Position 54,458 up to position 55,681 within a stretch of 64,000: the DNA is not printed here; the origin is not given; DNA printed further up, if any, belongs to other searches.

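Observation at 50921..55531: Self-contained, translationally coupled DHOD-DHOase-ODCase-PRTase-ATCase operon in an accessory, IS-flanked context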

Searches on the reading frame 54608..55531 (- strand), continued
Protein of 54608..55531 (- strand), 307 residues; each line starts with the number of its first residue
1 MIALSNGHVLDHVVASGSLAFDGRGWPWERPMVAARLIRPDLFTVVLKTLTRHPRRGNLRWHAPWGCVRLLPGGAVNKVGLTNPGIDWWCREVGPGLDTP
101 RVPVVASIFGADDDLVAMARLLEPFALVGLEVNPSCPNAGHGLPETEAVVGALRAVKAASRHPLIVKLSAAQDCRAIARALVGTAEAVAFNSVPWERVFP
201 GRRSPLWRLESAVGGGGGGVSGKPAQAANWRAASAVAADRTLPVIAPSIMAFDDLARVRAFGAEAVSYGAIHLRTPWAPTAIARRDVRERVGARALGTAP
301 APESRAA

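Call 84: search_protein_families(library=pfam, proteins=[P0376, P0429, P0463, P0374, P0446, P0425], max_evalue=0.001)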
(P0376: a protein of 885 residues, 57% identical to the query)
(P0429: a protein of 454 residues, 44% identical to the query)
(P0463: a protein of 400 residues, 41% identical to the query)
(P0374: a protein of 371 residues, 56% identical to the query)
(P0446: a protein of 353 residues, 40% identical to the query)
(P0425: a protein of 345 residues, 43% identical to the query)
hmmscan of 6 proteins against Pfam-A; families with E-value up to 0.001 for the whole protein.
P0376 (885 aa): 2 families
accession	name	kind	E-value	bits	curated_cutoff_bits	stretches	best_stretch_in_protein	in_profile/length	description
PF01180.27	DHO_dh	-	1.1e-08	35.1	27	1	70-168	61-165/291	Dihydroorotate dehydrogenase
PF00215.30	OMPdecase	-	3.2e-08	34.2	27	1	786-871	73-159/221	Orotidine 5'-phosphate decarboxylase / HUMPS family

P0429 (454 aa): 1 family
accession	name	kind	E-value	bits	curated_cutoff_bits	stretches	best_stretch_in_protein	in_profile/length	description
PF01180.27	DHO_dh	-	2.9e-12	46.8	27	1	215-434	64-271/291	Dihydroorotate dehydrogenase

P0463 (400 aa): 1 family
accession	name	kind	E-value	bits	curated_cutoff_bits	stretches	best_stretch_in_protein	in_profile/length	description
PF01180.27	DHO_dh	-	2.6e-17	63.4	27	1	44-259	39-255/291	Dihydroorotate dehydrogenase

P0374 (371 aa): 1 family
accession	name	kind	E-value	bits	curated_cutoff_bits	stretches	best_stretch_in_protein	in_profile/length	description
PF01180.27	DHO_dh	-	5.5e-18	65.6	27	1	2-233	42-278/291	Dihydroorotate dehydrogenase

P0446 (353 aa): 2 families
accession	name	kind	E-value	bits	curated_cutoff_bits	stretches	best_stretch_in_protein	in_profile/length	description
PF01180.27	DHO_dh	-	1.1e-13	51.5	27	1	44-281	39-283/291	Dihydroorotate dehydrogenase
PF00977.27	His_biosynth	-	0.00034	20.6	23.6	1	238-289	72-123/228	Histidine biosynthesis protein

P0425 (345 aa): 1 family
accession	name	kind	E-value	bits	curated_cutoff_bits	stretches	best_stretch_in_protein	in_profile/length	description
PF01180.27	DHO_dh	-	1.3e-13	51.2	27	1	68-324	40-272/291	Dihydroorotate dehydrogenase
